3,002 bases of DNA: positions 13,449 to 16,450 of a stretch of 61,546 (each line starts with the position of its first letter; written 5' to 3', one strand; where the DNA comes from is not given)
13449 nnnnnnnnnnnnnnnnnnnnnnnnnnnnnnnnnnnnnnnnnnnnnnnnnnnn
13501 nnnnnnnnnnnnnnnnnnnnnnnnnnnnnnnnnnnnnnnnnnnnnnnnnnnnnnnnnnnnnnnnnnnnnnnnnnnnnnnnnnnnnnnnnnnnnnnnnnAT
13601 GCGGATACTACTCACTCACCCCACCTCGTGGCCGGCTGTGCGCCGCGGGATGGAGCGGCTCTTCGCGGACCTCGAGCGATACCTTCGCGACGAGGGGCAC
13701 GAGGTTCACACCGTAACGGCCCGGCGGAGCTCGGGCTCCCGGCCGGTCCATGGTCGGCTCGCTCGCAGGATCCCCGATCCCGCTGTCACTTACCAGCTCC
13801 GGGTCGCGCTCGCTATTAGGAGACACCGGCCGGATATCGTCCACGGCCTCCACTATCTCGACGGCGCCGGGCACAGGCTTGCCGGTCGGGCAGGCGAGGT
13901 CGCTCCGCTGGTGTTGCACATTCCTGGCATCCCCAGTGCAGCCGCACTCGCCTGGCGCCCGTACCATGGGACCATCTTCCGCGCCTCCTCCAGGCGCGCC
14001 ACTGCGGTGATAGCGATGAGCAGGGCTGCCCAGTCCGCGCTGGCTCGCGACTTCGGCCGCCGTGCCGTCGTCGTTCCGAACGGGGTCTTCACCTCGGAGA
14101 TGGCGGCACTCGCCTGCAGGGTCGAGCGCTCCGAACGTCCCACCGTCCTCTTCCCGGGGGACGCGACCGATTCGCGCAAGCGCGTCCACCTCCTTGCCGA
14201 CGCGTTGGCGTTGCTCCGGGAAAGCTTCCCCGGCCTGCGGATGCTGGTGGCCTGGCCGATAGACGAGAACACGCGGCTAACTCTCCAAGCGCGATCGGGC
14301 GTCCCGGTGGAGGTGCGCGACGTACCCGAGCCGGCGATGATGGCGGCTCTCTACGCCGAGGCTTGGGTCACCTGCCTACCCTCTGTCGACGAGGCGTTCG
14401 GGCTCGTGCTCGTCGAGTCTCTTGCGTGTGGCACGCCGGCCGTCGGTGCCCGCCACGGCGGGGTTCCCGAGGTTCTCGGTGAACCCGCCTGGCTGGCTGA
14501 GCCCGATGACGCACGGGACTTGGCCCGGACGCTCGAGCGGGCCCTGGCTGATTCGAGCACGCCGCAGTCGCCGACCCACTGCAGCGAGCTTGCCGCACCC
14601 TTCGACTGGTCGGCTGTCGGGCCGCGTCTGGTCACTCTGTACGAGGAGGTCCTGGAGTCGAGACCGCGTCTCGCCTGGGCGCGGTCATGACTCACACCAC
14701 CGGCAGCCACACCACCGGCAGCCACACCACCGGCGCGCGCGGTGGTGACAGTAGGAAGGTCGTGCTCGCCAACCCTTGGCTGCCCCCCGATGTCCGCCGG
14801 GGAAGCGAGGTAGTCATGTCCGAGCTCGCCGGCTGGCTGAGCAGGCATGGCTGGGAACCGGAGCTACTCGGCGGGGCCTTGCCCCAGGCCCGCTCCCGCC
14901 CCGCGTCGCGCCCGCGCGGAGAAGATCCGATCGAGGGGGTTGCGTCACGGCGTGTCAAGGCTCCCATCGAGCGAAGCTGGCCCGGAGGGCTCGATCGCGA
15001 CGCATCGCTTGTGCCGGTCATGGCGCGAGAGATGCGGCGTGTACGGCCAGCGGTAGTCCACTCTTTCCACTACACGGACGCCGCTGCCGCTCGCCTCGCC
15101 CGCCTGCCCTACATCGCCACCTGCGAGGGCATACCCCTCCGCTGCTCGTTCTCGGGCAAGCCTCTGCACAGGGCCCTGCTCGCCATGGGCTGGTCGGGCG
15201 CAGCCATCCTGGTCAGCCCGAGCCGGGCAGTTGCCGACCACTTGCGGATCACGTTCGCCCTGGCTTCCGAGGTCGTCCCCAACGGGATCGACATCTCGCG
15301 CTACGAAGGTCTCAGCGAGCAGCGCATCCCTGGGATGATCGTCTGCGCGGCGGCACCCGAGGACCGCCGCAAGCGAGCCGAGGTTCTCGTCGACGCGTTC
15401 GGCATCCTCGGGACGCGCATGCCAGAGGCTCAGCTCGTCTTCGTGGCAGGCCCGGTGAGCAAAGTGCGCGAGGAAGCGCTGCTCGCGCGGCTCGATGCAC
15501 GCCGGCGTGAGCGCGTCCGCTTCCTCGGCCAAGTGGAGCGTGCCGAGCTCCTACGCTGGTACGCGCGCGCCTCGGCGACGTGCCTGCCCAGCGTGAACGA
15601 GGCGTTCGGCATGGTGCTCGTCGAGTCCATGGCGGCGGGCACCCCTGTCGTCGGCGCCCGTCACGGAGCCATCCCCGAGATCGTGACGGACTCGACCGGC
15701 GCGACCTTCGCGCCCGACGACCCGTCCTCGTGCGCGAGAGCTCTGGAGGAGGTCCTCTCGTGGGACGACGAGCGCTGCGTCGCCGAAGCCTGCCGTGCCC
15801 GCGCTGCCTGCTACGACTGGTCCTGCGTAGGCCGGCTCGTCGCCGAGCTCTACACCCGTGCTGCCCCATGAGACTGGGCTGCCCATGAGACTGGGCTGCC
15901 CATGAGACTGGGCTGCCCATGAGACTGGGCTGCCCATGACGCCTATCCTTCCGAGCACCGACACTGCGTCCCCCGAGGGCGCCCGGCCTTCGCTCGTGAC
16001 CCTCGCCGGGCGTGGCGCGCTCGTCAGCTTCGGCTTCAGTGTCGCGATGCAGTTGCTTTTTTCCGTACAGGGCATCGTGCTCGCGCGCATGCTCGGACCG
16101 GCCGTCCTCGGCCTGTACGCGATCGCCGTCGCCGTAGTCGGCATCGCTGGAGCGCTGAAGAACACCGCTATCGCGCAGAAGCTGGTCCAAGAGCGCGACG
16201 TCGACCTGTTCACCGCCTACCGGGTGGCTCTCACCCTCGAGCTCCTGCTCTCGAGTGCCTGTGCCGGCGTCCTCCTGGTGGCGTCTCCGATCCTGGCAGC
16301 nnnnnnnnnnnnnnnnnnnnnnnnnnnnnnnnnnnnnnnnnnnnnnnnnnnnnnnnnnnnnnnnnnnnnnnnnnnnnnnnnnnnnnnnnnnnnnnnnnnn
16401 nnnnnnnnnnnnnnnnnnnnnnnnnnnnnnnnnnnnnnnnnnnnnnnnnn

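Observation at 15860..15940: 17-bp tandem repeat builds a relay of four identical ATGA-overlapped mini-ORFs between a glycosyltransferase gene and the flippase gene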

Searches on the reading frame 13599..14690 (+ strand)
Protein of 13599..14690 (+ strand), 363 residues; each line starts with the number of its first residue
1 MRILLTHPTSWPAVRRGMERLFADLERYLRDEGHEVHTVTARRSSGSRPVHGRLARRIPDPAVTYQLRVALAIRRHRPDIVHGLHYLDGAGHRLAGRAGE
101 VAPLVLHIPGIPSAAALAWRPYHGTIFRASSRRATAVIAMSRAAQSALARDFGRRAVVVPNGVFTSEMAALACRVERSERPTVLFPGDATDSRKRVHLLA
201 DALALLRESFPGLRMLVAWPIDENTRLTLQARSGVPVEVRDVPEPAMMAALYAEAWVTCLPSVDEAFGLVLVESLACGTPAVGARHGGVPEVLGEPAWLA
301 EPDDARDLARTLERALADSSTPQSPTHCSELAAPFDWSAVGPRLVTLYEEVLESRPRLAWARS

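Call 6: search_protein_families(library=pfam, proteins=[window:13599-14690:+])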
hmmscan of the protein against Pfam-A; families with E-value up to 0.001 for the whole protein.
window:13599-14690:+ (363 aa): 6 families
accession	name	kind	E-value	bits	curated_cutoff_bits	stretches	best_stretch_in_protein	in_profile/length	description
PF13692.12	Glyco_trans_1_4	-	3.2e-20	73.3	27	1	180-318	1-142/142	Glycosyl transferases group 1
PF00534.26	Glycos_transf_1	-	6.1e-20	71.9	26.4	1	178-323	13-163/172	Glycosyl transferases group 1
PF13439.12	Glyco_transf_4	-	1.4e-17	64.6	28.5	1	17-165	3-168/170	Glycosyltransferase Family 4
PF13579.12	Glyco_trans_4_4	-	1.7e-11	45.1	29.7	1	17-162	2-158/158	Glycosyl transferase 4-like domain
PF20706.3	GT4-conflict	-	1.5e-10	41.1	26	1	142-299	159-324/385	Family 4 Glycosyltransferase in conflict systems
PF13477.12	Glyco_trans_4_2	-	0.00091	19.8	23.4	0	26-140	17-138/139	Glycosyl transferase 4-like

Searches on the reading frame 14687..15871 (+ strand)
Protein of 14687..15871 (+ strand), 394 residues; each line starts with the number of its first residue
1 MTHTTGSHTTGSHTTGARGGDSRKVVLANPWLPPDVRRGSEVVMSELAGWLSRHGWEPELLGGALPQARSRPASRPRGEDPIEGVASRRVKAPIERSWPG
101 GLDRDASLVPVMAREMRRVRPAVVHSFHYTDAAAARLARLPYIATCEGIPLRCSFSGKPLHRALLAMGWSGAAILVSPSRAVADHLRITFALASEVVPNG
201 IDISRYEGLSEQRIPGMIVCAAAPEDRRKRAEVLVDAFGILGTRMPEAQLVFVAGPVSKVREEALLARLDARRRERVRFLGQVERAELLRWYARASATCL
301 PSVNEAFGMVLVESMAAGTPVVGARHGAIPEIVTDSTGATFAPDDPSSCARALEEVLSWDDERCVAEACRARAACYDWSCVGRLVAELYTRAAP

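Call 6: search_protein_families(library=pfam, proteins=[window:14687-15871:+])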
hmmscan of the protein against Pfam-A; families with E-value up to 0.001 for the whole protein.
window:14687-15871:+ (394 aa): 6 families
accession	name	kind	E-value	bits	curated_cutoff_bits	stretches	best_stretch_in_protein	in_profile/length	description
PF13692.12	Glyco_trans_1_4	-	7.7e-25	88.2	27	1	218-357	4-140/142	Glycosyl transferases group 1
PF00534.26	Glycos_transf_1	-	2.3e-23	83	26.4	1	227-360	26-159/172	Glycosyl transferases group 1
PF13439.12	Glyco_transf_4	-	2.5e-15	57.3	28.5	1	39-205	3-170/170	Glycosyltransferase Family 4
PF13579.12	Glyco_trans_4_4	-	4.3e-10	40.6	29.7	1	39-200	2-158/158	Glycosyl transferase 4-like domain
PF20706.3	GT4-conflict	-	1.4e-06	28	26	1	211-322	194-309/385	Family 4 Glycosyltransferase in conflict systems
PF13524.12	Glyco_trans_1_2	-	3.1e-05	24.4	25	1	274-383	27-138/144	Glycosyl transferase-like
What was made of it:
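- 14687..15871 (+): GT4-family glycosyltransferase gene (394 aa). Its TGA stop (15869-15871) lies in the first repeat unit. Pfam Glyco_trans_1_4 7.7e-25 and Glyco_transf_4 2.5e-15 (call 6).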

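Call 20: list_cluster_members(proteins=[P0001, window:14687-15871:+])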
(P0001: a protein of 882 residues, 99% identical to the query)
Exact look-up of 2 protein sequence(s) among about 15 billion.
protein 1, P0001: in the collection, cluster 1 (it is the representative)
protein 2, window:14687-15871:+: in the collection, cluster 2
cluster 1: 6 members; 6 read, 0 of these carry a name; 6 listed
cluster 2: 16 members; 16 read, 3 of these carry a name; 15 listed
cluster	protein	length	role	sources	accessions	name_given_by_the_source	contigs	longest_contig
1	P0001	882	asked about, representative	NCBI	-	-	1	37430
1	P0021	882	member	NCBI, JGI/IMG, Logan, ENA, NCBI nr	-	-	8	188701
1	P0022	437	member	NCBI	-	-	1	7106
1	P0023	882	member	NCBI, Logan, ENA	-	-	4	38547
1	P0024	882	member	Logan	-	-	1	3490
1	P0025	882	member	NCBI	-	-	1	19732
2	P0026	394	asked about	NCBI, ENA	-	-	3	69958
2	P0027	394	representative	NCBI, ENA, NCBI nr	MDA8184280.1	MAG: glycosyltransferase family 4 protein [Actinomycetota bacterium] | glycosyltransferase family 4 protein [Actinomycetota bacterium]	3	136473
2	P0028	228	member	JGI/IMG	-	phosphatidylinositol alpha-mannosyltransferase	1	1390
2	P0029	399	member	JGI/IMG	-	phosphatidylinositol alpha-mannosyltransferase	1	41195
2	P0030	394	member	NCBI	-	-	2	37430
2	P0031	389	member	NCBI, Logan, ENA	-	-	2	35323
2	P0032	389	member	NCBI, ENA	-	-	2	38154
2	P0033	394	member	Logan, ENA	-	-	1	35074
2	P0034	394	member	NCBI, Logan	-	-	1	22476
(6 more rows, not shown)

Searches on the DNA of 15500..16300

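Call 49: search_rna_families(source=window, start=15500, end=16300, threshold=evalue, max_evalue=1)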
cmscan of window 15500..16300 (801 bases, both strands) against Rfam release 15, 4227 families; matches with E-value up to 1: 2.
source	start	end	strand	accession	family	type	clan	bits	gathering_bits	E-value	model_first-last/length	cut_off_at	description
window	15876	15901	-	RF02027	MIR2907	Gene; miRNA;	-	19.2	60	0.71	1-65/65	no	MIR2907 microRNA precursor family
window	15910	15935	-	RF02027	MIR2907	Gene; miRNA;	-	19.2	60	0.71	1-65/65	no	MIR2907 microRNA precursor family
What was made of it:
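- No Rfam family matches (call 49).
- Tried and rejected: Rfam over 15500-16300 gave only two sub-threshold miRNA-model hits on the hairpins (E = 0.71), which I dismissed (call 49).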
